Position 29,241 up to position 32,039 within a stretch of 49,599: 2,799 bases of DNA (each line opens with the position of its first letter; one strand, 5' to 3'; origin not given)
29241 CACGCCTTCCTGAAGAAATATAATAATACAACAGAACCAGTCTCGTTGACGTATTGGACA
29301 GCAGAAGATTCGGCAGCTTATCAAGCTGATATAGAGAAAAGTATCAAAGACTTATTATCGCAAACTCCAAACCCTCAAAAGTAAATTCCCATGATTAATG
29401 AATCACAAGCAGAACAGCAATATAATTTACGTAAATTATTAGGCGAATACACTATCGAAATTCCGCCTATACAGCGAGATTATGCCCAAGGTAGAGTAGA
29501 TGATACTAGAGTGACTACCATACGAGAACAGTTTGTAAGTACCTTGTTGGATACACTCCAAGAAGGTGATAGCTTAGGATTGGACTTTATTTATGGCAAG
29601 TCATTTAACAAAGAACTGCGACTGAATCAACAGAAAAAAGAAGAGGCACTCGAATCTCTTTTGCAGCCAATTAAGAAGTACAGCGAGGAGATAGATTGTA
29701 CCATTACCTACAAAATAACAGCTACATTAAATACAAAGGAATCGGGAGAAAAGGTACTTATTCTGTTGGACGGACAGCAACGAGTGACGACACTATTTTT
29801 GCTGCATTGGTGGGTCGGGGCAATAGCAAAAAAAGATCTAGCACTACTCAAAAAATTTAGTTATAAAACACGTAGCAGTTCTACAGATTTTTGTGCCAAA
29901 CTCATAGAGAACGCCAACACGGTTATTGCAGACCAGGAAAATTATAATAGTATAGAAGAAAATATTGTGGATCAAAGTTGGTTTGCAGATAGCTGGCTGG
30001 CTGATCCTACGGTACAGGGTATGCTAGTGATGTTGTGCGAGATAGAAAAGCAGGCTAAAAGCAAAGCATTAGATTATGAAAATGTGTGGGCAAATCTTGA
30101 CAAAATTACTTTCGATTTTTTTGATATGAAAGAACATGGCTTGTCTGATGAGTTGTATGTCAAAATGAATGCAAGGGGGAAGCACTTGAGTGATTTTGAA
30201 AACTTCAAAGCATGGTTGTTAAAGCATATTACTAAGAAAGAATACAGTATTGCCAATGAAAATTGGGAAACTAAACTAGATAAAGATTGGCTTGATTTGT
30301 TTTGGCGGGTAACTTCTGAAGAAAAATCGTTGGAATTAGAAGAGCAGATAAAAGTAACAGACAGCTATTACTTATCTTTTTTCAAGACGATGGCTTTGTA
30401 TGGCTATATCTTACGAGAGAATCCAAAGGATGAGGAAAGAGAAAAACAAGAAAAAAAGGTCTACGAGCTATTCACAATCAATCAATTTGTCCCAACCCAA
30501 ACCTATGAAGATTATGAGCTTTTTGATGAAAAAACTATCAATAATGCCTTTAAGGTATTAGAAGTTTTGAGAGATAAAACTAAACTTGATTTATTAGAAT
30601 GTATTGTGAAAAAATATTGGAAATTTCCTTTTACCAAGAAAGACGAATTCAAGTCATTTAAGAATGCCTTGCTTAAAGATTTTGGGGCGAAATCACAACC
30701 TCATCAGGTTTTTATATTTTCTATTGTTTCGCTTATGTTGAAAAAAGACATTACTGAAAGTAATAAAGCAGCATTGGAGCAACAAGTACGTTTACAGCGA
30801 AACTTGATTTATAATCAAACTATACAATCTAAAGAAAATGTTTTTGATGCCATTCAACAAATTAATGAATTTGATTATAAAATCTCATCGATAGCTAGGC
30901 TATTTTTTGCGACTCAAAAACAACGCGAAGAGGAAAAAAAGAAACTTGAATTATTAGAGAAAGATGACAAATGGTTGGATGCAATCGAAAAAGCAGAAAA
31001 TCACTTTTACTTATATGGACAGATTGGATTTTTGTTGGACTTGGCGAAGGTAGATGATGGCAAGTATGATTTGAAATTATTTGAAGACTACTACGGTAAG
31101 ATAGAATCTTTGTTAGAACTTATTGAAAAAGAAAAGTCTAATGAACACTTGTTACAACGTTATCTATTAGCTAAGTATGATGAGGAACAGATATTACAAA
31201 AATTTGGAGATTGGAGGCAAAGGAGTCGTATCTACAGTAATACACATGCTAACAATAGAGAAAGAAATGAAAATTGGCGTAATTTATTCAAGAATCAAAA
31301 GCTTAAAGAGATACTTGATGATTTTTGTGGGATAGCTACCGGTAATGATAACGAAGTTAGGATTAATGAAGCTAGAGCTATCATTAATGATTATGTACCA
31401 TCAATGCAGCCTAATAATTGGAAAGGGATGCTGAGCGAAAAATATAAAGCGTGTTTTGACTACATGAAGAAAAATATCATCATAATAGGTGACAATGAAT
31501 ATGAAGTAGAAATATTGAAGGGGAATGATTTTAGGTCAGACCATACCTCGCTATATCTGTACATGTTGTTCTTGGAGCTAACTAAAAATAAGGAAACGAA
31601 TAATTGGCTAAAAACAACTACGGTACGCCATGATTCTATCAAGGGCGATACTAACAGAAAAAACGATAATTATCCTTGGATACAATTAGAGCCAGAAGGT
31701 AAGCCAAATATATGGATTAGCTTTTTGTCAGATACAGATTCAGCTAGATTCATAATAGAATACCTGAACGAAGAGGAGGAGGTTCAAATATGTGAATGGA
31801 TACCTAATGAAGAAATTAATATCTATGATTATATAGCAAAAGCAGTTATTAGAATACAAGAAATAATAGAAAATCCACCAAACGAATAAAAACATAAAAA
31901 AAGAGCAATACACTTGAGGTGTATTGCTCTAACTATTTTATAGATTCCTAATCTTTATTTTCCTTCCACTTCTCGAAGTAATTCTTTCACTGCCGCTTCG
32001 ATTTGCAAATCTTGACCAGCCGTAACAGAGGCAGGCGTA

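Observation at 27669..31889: Tandem DUF262 proteins: a complete GmrSD-like type IV restriction enzyme followed by a DUF262 paralogue with a ~550-aa unknown C-terminal region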

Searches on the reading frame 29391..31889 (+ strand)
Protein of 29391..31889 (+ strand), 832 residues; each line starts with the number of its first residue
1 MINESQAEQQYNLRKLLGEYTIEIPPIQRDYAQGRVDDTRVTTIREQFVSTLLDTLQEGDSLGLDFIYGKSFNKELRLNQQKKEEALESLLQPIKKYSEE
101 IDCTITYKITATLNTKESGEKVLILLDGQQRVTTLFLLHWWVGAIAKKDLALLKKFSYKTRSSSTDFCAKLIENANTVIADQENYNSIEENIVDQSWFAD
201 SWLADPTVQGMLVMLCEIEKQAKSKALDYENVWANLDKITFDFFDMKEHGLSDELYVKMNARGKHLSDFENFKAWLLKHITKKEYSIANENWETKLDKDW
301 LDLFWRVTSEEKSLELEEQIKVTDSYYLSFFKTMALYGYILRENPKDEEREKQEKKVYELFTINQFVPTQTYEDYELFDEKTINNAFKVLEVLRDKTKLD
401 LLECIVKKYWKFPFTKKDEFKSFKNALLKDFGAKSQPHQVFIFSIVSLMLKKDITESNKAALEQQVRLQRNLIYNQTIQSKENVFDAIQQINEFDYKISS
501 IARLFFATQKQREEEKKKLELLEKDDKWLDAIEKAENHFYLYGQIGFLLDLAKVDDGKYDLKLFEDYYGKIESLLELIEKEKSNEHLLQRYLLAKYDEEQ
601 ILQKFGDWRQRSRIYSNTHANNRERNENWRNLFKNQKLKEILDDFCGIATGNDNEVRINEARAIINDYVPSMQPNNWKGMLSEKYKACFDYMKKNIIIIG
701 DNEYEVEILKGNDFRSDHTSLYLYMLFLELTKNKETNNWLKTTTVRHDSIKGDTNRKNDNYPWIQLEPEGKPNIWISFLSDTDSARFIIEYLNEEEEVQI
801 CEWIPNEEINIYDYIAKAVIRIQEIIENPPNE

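Call 3: search_protein_families(library=pfam, proteins=[window:29391-31889:+], max_evalue=1)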
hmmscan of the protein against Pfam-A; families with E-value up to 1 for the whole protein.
window:29391-31889:+ (832 aa): 1 family
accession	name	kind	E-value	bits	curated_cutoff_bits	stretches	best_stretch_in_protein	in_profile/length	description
PF03235.19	GmrSD_N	-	6.6e-19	69.2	33.2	1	14-277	2-199/199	GmrSD restriction endonuclease, N-terminal domain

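Call 4: search_protein_families(library=padloc, proteins=[window:29391-31889:+], max_evalue=1)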
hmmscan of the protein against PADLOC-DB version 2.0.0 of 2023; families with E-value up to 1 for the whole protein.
window:29391-31889:+ (832 aa): 0 families

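Call 5: search_protein_families(library=ncbifam, proteins=[window:29391-31889:+], max_evalue=1)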
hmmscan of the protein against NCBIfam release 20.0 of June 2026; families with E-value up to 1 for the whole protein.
window:29391-31889:+ (832 aa): 0 families

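Call 6: search_solved_structures(query=window:29391-31889:+, max_evalue=1, show_alignments=2)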
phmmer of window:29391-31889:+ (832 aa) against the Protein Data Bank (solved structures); distinct sequences matched with E-value up to 1: 0.

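Call 8: find_homologous_proteins(query=window:29391-31889:+)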
Query window:29391-31889:+ (832 aa): 5692 proteins with E <= 0.001 among 8000 candidates; the best 120 are listed.
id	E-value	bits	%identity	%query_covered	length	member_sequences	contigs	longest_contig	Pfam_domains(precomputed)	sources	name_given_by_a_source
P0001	0.0e+0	1868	100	100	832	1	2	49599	PF03235.20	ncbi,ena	-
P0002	5.1e-116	407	38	86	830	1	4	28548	PF03235.20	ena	-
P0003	2.2e-115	405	39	79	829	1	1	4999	PF03235.20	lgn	-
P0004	3.1e-114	401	39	79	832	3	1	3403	PF03235.20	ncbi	-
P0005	3.4e-114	401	38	79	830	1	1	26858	PF03235.20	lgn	-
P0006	1.2e-113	399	37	83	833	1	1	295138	PF03235.20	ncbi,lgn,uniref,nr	ncbi:DUF262 domain-containing protein [Flavobacterium sp. NKUCC04_CG]|uniref:GmrSD restriction endon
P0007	1.2e-113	399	39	79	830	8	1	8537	PF03235.20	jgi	jgi:hypothetical protein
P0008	1.3e-113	399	39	80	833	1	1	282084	PF03235.20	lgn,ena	-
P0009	6.3e-113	397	39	79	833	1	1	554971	PF03235.20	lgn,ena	-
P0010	1.0e-112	396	38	79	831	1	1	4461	PF03235.20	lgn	-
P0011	1.7e-112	396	38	80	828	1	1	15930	PF03235.20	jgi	jgi:hypothetical protein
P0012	1.7e-112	396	36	87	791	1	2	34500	PF03235.20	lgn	-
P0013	1.9e-112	395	37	81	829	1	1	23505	PF03235.20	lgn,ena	-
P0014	1.9e-112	395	38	79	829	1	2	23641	PF03235.20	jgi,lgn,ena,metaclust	metaclust:\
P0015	2.2e-112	395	39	79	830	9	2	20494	PF03235.20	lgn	-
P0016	1.6e-111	392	39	80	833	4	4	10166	PF03235.20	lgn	-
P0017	3.1e-111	391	37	80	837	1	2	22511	PF03235.20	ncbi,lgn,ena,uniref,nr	ncbi:GmrSD restriction endonuclease domain-containing protein [Phaeodactylibacter xiamenensis]|unire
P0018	4.5e-111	391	39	79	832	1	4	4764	PF03235.20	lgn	-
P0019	7.2e-111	390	37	81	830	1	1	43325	PF03235.20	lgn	-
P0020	8.0e-111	390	40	76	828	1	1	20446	PF03235.20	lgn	-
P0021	8.9e-111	390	37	83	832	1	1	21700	PF03235.20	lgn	-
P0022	9.5e-111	390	37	83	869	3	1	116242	PF03235.20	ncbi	-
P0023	1.0e-110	390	37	82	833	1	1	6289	PF03235.20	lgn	-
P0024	1.1e-110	390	39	75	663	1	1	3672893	PF03235.20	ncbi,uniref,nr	ncbi:DUF262 domain-containing protein [Flavimarina sp. Hel_I_48]|uniref:GmrSD restriction endonuclea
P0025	3.3e-110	388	36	82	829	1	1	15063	PF03235.20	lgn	-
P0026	2.2e-109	385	37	79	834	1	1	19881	PF03235.20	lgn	-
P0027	7.9e-109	383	39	75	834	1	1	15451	PF03235.20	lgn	-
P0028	2.3e-108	382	37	81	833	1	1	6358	PF03235.20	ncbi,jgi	jgi:hypothetical protein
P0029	3.3e-108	381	37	79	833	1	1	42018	PF03235.20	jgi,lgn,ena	-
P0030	3.6e-108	381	37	79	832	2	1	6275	PF03235.20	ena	-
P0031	3.9e-108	381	38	76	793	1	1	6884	PF03235.20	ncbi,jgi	jgi:hypothetical protein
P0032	5.6e-108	381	36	92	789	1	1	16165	PF03235.20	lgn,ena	-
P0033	1.4e-107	379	34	90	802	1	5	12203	PF03235.20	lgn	-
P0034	2.3e-107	379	37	79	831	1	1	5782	PF03235.20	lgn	-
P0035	1.5e-106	376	37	79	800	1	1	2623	PF03235.20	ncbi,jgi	jgi:hypothetical protein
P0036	2.4e-106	375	38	81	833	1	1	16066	PF03235.20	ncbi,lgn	-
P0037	4.1e-106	374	36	82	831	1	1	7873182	PF03235.20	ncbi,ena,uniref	ncbi:GmrSD restriction endonuclease domain-containing protein [Phaeodactylibacter xiamenensis]|unire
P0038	7.4e-106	374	36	79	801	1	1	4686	PF03235.20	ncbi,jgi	jgi:hypothetical protein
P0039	1.5e-105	373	32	97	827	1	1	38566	PF03235.20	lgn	-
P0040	2.4e-105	372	37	80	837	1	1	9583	PF03235.20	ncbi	-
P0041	3.8e-105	371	37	79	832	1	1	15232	PF03235.20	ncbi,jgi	jgi:hypothetical protein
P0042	3.9e-104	368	37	76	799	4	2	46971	PF03235.20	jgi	jgi:hypothetical protein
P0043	9.7e-104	367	36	83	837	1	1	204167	PF03235.20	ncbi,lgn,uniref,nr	ncbi:Protein of unknown function DUF262 [Pustulibacterium marinum]|uniref:GmrSD restriction endonucl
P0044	1.3e-103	366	38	75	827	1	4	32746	PF03235.20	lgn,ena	-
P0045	3.0e-103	365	37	75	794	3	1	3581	PF03235.20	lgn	-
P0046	1.2e-102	363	37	75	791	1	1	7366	PF03235.20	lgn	-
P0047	6.0e-102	361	36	76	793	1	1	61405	PF03235.20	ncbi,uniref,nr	ncbi:DUF262 domain-containing protein [Cyclobacterium salsum]|uniref:DUF262 domain-containing protei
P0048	4.2e-99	351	34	88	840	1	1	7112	PF03235.20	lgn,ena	-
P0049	3.0e-97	345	37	75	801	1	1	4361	PF03235.20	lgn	-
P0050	8.8e-95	337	35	76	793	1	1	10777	PF03235.20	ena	-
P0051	6.9e-94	334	36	76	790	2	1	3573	PF03235.20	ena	-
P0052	8.8e-94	334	34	86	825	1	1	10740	PF03235.20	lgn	-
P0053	2.8e-93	332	34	87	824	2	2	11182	PF03235.20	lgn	-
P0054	8.1e-92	327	33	90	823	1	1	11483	PF03235.20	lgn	-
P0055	2.2e-91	326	31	94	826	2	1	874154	PF03235.20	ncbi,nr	ncbi:DUF262 domain-containing protein [Mucilaginibacter conchicola]|nr:DUF262 domain-containing prot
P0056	2.3e-91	326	32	93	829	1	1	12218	PF03235.20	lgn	-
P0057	3.0e-91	325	34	76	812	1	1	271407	PF03235.20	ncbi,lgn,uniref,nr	ncbi:Protein of unknown function DUF262 [Chitinophaga sp. CF118]|uniref:DUF262 domain-containing pro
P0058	4.0e-91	325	33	83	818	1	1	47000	PF03235.20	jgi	jgi:hypothetical protein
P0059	4.1e-91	325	33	93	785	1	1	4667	PF03235.20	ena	-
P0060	5.0e-91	325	35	76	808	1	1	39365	PF03235.20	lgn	-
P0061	1.3e-90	323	30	97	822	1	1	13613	PF03235.20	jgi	jgi:hypothetical protein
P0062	1.8e-90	323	34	80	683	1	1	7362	PF03235.20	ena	-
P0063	1.9e-90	323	32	95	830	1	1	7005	PF03235.20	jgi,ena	-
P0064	1.8e-89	319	33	91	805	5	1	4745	PF03235.20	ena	-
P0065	7.0e-89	317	32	93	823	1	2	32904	PF03235.20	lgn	-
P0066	7.4e-89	317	33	88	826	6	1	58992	PF03235.20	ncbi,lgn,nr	ncbi:MAG TPA: DUF262 domain-containing protein [Edaphocola sp.]|nr:DUF262 domain-containing protein 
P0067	8.2e-89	317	36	76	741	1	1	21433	PF03235.20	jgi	jgi:hypothetical protein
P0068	2.0e-88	316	32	90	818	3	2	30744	PF03235.20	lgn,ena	-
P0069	2.2e-88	316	33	94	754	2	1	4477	PF03235.20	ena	-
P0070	5.3e-88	315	33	96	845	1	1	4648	PF03235.20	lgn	-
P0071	5.9e-88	314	33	90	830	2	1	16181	PF03235.20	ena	-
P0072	9.3e-88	314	36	67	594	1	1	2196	PF03235.20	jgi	-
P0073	1.1e-87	313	33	91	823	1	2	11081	PF03235.20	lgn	-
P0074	1.3e-87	313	32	98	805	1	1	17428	PF03235.20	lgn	-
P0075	2.0e-87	313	34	76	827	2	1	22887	PF03235.20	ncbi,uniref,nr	ncbi:GmrSD restriction endonuclease domain-containing protein [Flavobacteriaceae bacterium 14752]|un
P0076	2.1e-87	313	33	86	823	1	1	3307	PF03235.20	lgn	-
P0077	2.5e-87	312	33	89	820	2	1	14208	PF03235.20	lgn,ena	-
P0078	7.2e-87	311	33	92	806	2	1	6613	PF03235.20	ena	-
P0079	8.1e-87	311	32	93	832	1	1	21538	PF03235.20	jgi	jgi:hypothetical protein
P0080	1.8e-86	309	34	88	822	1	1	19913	PF03235.20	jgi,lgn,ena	-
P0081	2.7e-86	309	32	93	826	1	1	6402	PF03235.20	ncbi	-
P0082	2.8e-86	309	31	95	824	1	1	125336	PF03235.20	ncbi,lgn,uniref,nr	ncbi:GmrSD restriction endonuclease domain-containing protein [Lacibacter sp.]|uniref:GmrSD restrict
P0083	8.6e-86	307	33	87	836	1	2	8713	PF03235.20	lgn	-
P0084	5.6e-85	305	33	85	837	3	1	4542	PF03235.20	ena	-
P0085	2.8e-84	302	32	93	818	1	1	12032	PF03235.20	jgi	-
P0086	3.0e-84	302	34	90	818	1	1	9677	PF03235.20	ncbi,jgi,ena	-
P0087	4.3e-84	302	31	92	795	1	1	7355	PF03235.20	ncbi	-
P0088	4.9e-84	301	35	75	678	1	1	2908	PF03235.20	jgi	jgi:hypothetical protein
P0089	6.4e-84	301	34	86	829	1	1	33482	PF03235.20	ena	-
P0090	7.6e-84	301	32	93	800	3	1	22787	PF03235.20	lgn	-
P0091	7.8e-84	301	33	90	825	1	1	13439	PF03235.20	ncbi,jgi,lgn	-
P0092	3.1e-83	299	34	92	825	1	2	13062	PF03235.20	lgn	-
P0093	9.6e-83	297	30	94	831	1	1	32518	PF03235.20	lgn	-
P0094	1.5e-82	297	31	93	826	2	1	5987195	PF03235.20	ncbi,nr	ncbi:DUF262 domain-containing protein [Aquiflexum balticum]|nr:DUF262 domain-containing protein [Aqu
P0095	3.2e-82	295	33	87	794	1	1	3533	PF03235.20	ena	-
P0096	5.2e-82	295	33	75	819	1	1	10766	PF03235.20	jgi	jgi:hypothetical protein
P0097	7.4e-82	294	35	87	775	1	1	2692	PF03235.20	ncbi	-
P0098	8.9e-82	294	31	87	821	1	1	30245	PF03235.20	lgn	-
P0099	9.1e-82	294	31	95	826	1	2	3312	PF03235.20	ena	-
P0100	1.3e-81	293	32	88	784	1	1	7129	PF03235.20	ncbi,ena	-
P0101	1.3e-81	293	32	85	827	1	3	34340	PF03235.20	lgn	-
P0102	1.5e-81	293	32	87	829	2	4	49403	PF03235.20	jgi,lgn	-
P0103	2.0e-81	293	33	85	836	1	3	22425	PF03235.20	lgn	-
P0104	3.2e-81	292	33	90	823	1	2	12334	PF03235.20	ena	-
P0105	3.9e-81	292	32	86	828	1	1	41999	PF03235.20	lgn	-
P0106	5.4e-81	291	32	86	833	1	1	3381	PF03235.20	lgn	-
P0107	6.8e-81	291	33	76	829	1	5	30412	PF03235.20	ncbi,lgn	-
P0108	9.5e-81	291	31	86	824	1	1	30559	PF03235.20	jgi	-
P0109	1.6e-80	290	34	79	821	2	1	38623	PF03235.20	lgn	-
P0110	2.0e-80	289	34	76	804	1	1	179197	PF03235.20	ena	-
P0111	4.7e-80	288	32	93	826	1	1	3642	PF03235.20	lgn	-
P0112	5.4e-80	288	31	88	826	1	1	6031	PF03235.20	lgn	-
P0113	7.5e-80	288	36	76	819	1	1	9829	PF03235.20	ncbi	-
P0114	9.3e-80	287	31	91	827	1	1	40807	PF03235.20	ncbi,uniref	ncbi:DUF262 domain-containing protein [Mucilaginibacter lutimaris]|uniref:DUF262 domain-containing p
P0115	1.9e-79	286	31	85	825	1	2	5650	PF03235.20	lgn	-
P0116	3.5e-79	285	32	87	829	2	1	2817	PF03235.20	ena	-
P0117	1.0e-78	284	32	87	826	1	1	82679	PF03235.20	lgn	-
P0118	1.8e-78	283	34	75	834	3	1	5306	PF03235.20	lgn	-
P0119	4.1e-78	282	30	87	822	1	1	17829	PF03235.20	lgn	-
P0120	5.0e-78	282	31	86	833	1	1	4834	PF03235.20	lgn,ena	-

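Call 12: find_related_loci(query=A1, collection=genome_contigs, flank=6000)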
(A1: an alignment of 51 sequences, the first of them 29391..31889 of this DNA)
Query A1 (832 aa) in genome_contigs; peptide patterns used: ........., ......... (x = any residue, [..] = any of these).
600 stretches matched a pattern (row limit reached: there are more); 133 encode a relative of the query (tblastn E <= 1e-3); the best 80 are kept; 80 distinct loci.
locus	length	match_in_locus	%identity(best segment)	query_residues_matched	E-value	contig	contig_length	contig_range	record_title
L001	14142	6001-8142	31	11-708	1e-76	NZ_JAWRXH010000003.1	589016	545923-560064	Chryseobacterium sp. SIMBA_038 NODE_3_length_589016_cov_141.248068, whole genome shotgun sequence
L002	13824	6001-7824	30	11-594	3e-65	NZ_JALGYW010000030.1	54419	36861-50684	Maribellus sp. YY47 NODE_30, whole genome shotgun sequence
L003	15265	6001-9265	31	12-644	2e-62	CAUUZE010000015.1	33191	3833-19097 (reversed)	MAG TPA_asm: Campylobacter concisus isolate SRR13061532_bin.12_MetaWRAP_v1.3_MAG genome assembly, contig: ERZ21659678.37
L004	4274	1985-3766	28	9-696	5e-59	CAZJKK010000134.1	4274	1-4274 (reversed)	MAG TPA_asm: uncultured Clostridia bacterium isolate SRP263991_co7_562 genome assembly, contig: NODE_49390_length_4274_c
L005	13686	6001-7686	28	16-681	8e-57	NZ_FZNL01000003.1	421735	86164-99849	Flavobacterium sp. ov086, whole genome shotgun sequence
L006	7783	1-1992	29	24-737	9e-56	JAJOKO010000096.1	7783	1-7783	MAG: Desulfotomaculum sp. isolate MAG-1580 c_000000000129, whole genome shotgun sequence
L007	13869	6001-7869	32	13-635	4e-66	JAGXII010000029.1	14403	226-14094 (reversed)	MAG: Christiangramia sp. isolate LH_M82 k141_204117, whole genome shotgun sequence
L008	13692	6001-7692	30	15-597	2e-54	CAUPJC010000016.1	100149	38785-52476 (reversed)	MAG: uncultured Flavobacterium sp. isolate m08-metabat.6 genome assembly, contig: m08-c68, whole genome shotgun sequence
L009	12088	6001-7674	39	22-638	2e-52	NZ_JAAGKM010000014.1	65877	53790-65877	Empedobacter falsenii strain Q1655 NODE_14_length_65877_cov_23.591300, whole genome shotgun sequence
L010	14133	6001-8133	26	1-729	8e-50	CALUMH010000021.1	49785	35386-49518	MAG: uncultured Muribaculaceae bacterium isolate BRZ_FQ__bin47 genome assembly, contig: BRZ_FQ__NODE_848_length_49785_co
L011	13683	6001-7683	29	9-594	5e-49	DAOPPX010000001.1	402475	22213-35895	MAG TPA_asm: Verrucomicrobiota bacterium isolate AMR_MDS_1537 NODE_13_length_402475_cov_39.320126, whole genome shotgun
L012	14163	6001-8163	27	7-752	7e-48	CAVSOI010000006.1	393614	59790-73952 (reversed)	MAG: uncultured Cytophagales bacterium isolate MFD03250.bin.3.125 genome assembly, contig: contig_16976, whole genome sh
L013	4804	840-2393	29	22-570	5e-47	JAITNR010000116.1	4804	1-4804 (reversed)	MAG: Prevotellaceae bacterium isolate Po218_bin24 k119_1290172, whole genome shotgun sequence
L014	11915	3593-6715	29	22-548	1e-46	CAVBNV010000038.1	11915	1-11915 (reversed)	Oscillospiraceae bacterium isolate H07602-L1_cleanbin_000012 genome assembly, contig: Spades_H07602-L1_contig_2707, whol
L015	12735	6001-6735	36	22-335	1e-45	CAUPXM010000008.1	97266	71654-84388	MAG TPA_asm: uncultured Campylobacter sp. isolate ERR9968895_bin.22_MetaWRAP_v1.3_MAG genome assembly, contig: ERZ216158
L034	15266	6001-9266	27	22-552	3e-42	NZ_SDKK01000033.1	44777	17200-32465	Zoogloea oleivorans strain Buc BUC_nxtrim.se_trimmed_contig_15, whole genome shotgun sequence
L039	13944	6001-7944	34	22-678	6e-87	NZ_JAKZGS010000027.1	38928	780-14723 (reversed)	Belliella calami strain DSM 107340 NODE_27_length_38928_cov_53.258292, whole genome shotgun sequence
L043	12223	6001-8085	32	6-734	2e-40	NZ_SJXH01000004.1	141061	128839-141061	Acinetobacter sp. ANC 4862 Contig4, whole genome shotgun sequence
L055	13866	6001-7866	29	22-641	3e-44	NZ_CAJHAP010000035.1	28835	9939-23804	Psychrobacter okhotskensis isolate Psychrobacter okhotskensis MD17, whole genome shotgun sequence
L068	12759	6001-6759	35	20-311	5e-37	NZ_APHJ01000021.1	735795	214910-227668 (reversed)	Gillisia sp. CAL575 ctg21, whole genome shotgun sequence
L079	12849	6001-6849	31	2-342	8e-36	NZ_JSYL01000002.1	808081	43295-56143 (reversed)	Kaistella jeonii strain DSM 17048 contig02, whole genome shotgun sequence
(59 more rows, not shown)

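Call 24: predict_structure(alignment_id=A1)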
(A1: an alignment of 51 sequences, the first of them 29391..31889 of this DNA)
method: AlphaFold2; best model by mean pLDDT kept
length: 832 residues; sequences in the alignment: 51
mean_pLDDT: 82.5   pTM: 0.71
mean pLDDT of the five models: 82.5, 82.1, 78.5, 78.4, 78.3
residues with pLDDT >= 90: 320; 70-90: 369; 50-70: 123; < 50: 20
segments of 3 or more residues with pLDDT < 50: 1-5, 752-759
pLDDT, mean of each block of 10 residues (from residue 1): 51 92 72 68 87 94 85 71 75 82 73 58 86 95 96 90 92 94 90 95 90 94 94 95 78 58 68 90 92 92 91 83 92 96 78 89 86 93 97 96 95 83 92 94 96 93 94 90 91 81 87 93 93 92 90 90 91 77 72 75 58 68 70 70 67 72 77 74 82 78 81 70 88 79 76 44 82 83 79 62 64 80 78 50
secondary structure, 60 per line:
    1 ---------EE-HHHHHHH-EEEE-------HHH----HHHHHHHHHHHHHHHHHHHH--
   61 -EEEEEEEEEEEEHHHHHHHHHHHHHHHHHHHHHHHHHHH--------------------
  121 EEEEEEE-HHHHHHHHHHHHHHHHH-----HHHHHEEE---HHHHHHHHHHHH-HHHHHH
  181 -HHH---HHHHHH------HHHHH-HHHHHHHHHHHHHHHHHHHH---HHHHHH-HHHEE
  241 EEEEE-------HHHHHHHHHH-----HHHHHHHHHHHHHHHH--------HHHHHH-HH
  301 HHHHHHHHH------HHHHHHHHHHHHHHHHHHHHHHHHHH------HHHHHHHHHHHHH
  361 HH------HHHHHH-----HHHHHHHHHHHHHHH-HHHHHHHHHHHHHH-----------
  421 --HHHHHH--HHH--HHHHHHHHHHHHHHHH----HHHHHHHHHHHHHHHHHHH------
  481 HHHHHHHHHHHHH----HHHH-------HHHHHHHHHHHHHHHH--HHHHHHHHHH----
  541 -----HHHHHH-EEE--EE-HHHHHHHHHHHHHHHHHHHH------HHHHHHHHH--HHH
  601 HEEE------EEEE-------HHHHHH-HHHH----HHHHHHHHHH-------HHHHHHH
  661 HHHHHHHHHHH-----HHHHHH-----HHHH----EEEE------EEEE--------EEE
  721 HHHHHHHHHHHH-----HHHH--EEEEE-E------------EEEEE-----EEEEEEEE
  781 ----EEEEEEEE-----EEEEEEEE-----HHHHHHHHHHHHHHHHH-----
elements in order (helices of 4 or more, strands of 3 or more residues): H13-19 E21-24 H39-58 E62-73 H74-100 E121-127 H129-145 H151-155 E156-158 H162-173 H175-180 H188-193 H200-204 H206-225 H229-234 E239-245 H253-262 H268-283 H292-297 H299-309 H316-341 H348-362 H369-374 H380-394 H396-409 H423-428 H436-451 H456-474 H481-493 H498-501 H509-524 H527-536 H546-551 E553-555 H561-580 H587-595 H598-601 E602-604 E611-614 H622-627 H629-632 H637-646 H654-671 H677-682 H688-691 E696-699 E706-709 E718-720 H721-732 H738-741 E744-748 E763-767 E773-780 E785-792 E798-805 H811-827
